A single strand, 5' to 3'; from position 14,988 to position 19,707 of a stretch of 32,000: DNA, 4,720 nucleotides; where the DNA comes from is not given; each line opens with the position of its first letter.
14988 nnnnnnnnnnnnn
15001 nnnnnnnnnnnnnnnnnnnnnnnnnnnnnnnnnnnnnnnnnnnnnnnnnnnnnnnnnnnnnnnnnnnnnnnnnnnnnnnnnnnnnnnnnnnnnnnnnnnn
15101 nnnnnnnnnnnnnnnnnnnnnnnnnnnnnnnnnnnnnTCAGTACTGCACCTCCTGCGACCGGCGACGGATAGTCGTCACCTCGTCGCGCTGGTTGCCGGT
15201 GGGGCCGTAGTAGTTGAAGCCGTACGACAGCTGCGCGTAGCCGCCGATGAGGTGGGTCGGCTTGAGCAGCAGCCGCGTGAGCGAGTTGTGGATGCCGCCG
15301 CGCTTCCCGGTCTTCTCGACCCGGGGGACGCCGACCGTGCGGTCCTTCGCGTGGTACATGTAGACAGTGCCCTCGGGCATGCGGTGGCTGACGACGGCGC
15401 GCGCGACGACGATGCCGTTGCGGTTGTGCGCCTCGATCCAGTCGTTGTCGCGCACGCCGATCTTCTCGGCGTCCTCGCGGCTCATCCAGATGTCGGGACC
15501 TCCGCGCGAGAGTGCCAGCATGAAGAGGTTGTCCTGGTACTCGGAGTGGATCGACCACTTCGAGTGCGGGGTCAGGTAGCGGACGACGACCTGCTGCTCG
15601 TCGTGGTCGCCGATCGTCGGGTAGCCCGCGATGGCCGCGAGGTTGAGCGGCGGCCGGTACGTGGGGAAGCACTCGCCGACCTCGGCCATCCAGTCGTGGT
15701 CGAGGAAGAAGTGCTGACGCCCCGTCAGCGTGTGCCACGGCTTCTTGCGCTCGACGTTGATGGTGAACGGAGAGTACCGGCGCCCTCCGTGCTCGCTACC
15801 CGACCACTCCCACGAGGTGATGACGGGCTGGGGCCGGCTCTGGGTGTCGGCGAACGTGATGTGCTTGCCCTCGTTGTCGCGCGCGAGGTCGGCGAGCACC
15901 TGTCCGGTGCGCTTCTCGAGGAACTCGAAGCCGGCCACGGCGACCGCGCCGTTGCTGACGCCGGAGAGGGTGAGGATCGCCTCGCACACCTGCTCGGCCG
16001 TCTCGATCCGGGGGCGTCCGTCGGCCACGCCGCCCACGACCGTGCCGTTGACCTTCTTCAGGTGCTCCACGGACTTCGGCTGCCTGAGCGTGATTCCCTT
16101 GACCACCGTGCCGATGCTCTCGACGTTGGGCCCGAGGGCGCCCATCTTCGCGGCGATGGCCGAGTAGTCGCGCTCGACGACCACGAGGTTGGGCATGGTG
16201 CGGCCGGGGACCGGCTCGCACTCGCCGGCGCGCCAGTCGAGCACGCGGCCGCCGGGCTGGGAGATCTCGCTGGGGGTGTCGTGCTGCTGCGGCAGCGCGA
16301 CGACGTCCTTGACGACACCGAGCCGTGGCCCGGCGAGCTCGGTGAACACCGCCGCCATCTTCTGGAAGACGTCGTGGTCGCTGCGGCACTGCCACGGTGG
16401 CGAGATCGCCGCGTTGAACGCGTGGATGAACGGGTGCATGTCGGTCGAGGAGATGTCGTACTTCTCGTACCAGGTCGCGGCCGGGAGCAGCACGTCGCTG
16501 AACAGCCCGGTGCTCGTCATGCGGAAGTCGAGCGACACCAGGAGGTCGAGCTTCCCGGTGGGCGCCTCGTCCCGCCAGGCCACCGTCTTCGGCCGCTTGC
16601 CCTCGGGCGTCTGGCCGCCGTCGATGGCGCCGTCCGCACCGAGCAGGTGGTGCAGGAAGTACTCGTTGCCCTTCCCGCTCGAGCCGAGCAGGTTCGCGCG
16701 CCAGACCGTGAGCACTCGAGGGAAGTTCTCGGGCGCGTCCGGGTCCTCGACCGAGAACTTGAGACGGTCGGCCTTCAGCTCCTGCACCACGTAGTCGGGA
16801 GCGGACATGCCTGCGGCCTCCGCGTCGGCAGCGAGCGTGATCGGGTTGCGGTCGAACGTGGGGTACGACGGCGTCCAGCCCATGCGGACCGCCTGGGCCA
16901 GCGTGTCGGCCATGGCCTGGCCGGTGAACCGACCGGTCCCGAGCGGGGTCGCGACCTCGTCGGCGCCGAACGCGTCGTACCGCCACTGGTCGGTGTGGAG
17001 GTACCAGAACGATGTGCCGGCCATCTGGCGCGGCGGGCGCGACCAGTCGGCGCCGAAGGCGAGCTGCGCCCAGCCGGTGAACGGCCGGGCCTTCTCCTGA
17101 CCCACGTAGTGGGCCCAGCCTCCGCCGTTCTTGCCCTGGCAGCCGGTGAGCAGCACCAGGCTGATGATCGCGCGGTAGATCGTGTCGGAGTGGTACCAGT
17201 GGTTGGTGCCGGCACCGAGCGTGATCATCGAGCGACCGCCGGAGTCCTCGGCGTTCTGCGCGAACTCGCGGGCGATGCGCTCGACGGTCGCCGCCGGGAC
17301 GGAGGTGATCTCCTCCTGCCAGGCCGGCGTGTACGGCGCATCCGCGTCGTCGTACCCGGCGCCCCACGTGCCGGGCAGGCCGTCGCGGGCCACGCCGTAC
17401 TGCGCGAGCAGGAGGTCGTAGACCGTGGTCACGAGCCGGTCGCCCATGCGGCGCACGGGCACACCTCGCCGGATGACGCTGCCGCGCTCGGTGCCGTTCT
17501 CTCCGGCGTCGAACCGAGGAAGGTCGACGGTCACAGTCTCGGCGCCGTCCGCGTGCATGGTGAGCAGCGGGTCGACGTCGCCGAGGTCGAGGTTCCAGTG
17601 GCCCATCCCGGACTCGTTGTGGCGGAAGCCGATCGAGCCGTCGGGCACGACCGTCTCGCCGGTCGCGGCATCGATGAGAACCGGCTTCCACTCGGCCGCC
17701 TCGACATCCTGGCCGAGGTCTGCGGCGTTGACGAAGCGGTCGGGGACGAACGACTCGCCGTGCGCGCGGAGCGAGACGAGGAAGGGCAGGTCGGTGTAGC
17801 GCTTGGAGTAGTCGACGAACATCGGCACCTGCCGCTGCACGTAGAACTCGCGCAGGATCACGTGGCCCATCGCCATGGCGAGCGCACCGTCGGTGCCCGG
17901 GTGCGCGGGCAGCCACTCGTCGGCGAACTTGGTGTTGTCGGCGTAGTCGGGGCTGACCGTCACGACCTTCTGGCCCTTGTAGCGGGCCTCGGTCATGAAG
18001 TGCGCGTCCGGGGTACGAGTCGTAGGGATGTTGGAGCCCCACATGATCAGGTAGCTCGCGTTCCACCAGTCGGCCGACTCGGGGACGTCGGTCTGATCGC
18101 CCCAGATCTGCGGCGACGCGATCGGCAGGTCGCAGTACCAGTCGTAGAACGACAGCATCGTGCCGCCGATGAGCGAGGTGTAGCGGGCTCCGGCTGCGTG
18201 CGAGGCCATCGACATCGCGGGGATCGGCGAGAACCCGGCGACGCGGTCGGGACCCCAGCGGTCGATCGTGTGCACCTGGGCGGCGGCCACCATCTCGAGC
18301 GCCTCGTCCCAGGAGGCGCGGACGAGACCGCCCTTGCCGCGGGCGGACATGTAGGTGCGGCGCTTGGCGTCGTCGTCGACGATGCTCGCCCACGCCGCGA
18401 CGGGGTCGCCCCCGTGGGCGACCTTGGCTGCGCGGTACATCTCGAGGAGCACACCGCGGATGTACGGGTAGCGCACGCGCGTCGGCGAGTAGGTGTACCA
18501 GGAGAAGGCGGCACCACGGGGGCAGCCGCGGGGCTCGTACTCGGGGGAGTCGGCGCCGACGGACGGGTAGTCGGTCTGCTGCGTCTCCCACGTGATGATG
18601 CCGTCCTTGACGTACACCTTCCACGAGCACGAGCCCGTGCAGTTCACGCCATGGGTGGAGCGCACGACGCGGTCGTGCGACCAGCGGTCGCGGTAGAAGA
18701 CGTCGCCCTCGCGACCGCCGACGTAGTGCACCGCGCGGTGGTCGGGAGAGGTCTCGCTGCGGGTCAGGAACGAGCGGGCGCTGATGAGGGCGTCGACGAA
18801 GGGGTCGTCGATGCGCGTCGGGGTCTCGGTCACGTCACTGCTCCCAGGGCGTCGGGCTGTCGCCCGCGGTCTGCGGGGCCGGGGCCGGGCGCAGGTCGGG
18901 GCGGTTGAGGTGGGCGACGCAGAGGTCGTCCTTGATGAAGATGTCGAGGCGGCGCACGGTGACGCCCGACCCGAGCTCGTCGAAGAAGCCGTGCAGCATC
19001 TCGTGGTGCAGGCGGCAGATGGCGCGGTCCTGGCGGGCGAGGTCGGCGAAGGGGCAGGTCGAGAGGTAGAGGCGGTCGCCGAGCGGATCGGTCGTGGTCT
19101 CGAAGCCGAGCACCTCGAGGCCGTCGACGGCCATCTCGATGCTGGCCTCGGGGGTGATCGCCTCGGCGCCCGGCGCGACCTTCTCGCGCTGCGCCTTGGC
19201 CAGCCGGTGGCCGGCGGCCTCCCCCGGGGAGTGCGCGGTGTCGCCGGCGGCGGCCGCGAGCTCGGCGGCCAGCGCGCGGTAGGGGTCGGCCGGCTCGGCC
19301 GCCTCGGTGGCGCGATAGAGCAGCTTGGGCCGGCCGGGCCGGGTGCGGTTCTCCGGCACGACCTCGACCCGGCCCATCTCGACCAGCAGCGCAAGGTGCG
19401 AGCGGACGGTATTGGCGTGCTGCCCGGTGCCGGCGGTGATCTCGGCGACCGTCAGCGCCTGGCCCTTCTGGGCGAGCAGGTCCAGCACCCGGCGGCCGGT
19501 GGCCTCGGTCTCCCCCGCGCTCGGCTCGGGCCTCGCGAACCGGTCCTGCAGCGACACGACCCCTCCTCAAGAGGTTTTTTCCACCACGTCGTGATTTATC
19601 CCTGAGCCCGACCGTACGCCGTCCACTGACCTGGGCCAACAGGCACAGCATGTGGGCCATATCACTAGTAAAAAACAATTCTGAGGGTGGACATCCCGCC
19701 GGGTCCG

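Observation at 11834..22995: Two paralogous four-cysteine, Cys/Gly-tailed DUF2249-like proteins bracket the narGHJI-narK island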

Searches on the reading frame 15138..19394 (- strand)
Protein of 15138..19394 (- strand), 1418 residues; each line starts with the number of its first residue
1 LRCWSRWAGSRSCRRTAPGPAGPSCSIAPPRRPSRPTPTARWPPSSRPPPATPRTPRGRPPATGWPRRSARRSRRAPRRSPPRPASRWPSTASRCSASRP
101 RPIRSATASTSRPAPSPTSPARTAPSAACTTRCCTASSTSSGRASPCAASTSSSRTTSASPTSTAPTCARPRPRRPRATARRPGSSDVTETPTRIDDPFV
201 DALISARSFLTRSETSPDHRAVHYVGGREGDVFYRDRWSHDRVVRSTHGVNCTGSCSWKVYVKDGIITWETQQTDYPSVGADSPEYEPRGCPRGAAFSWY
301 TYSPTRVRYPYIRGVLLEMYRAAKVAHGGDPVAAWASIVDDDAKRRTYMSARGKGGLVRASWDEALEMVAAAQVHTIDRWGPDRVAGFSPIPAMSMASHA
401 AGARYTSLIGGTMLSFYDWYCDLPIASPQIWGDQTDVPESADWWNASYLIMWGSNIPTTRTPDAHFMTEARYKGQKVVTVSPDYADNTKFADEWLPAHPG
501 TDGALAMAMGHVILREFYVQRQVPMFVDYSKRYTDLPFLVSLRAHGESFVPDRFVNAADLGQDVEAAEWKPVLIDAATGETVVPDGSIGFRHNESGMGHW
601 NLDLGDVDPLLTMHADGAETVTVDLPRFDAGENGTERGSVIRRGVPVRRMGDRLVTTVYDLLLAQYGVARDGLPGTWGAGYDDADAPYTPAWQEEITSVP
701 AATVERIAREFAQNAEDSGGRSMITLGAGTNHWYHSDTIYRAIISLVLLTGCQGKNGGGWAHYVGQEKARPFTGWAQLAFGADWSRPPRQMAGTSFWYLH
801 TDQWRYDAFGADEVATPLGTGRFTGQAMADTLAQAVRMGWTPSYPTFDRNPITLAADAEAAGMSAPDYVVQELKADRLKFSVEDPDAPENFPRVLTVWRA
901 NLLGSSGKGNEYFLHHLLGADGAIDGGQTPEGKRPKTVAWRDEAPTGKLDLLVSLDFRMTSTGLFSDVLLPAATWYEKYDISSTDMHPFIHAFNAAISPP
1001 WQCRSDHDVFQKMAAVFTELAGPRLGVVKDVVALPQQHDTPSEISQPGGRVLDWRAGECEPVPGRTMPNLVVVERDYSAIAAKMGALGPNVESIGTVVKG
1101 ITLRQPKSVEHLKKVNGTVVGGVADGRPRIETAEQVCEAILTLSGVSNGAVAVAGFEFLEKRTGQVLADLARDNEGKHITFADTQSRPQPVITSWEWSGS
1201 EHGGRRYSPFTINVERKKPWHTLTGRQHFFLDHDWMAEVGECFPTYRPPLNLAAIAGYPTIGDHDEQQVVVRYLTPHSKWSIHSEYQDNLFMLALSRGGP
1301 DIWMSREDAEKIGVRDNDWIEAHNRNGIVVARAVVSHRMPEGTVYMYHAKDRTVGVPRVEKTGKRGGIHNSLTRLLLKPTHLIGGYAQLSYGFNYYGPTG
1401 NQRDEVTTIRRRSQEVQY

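Call 10: search_protein_families(library=pfam, proteins=[window:15138-19394:-], max_evalue=0.001)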
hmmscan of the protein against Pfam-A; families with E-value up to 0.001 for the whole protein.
window:15138-19394:- (1418 aa): 2 families
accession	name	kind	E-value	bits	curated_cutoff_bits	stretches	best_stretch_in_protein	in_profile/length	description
PF00384.28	Molybdopterin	-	2.1e-64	218.2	24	1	306-1014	1-351/353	Molybdopterin oxidoreductase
PF01568.27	Molydop_binding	-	2.7e-20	72.9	26.8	1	1272-1381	2-101/110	Molydopterin dinucleotide binding domain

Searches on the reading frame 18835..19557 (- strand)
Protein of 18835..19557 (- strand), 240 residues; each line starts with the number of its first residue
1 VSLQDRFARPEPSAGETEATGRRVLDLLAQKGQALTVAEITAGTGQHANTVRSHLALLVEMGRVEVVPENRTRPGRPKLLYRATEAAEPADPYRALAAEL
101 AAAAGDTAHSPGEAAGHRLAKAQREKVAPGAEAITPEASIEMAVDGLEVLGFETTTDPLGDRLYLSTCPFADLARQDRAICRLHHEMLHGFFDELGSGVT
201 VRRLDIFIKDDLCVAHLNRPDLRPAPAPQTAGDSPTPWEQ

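Call 10: search_protein_families(library=pfam, proteins=[window:18835-19557:-], max_evalue=0.001)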
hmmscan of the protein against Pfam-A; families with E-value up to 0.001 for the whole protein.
window:18835-19557:- (240 aa): 4 families
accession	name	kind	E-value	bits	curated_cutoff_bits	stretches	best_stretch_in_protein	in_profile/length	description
PF09339.16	HTH_IclR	-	5.3e-08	32.9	22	1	23-66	7-50/52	IclR helix-turn-helix domain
PF12840.13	HTH_20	-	9.1e-05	22.8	27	1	22-62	7-46/51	Helix-turn-helix domain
PF01022.26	HTH_5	-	0.00048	20.4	22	1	22-65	5-46/47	Bacterial regulatory protein, arsR family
PF08100.18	Dimerisation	-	0.00074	19.7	25.6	0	23-87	29-87/93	O-methyltransferase dimerisation domain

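Call 38: search_protein_families(library=ncbifam, proteins=[window:18835-19554:-], max_evalue=0.01)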
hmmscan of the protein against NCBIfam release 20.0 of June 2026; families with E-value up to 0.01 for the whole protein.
window:18835-19554:- (239 aa): 3 families
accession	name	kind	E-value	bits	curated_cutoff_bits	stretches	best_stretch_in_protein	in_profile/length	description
NF040939.2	trans_reg_lrs14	equivalog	0.00014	21.9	90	1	21-84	24-87/103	Lrs14 family HTH-type transcriptional regulator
NF033788.1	HTH_metalloreg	subfamily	0.00072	19.3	55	1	19-67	12-59/77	metalloregulator ArsR/SmtB family transcription factor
NF053606.1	Sta1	subfamily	0.0011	19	80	1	20-85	22-86/100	Sta1 family transcriptional regulator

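Call 68: search_solved_structures(query=window:18835-19554:-, max_evalue=1, show_alignments=2)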
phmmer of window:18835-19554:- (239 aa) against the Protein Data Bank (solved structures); distinct sequences matched with E-value up to 1: 4.
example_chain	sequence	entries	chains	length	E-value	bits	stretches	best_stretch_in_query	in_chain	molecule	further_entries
3ztw_A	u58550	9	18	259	0.023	17.5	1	24-219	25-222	MANNOSYL-3-PHOSPHOGLYCERATE PHOSPHATASE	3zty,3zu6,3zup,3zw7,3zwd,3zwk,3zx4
4fx0_A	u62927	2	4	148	0.13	15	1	4-108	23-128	PROBABLE TRANSCRIPTIONAL REPRESSOR PROTEIN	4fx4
2kko_A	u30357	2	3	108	0.42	13.4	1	13-68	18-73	POSSIBLE TRANSCRIPTIONAL REGULATORY PROTEIN (POSSIBLY ARSR-FAMILY) | Possible transcriptional regulatory arsR-family protein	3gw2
2p4w_A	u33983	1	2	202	0.92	12.3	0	18-82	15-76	Transcriptional regulatory protein arsR family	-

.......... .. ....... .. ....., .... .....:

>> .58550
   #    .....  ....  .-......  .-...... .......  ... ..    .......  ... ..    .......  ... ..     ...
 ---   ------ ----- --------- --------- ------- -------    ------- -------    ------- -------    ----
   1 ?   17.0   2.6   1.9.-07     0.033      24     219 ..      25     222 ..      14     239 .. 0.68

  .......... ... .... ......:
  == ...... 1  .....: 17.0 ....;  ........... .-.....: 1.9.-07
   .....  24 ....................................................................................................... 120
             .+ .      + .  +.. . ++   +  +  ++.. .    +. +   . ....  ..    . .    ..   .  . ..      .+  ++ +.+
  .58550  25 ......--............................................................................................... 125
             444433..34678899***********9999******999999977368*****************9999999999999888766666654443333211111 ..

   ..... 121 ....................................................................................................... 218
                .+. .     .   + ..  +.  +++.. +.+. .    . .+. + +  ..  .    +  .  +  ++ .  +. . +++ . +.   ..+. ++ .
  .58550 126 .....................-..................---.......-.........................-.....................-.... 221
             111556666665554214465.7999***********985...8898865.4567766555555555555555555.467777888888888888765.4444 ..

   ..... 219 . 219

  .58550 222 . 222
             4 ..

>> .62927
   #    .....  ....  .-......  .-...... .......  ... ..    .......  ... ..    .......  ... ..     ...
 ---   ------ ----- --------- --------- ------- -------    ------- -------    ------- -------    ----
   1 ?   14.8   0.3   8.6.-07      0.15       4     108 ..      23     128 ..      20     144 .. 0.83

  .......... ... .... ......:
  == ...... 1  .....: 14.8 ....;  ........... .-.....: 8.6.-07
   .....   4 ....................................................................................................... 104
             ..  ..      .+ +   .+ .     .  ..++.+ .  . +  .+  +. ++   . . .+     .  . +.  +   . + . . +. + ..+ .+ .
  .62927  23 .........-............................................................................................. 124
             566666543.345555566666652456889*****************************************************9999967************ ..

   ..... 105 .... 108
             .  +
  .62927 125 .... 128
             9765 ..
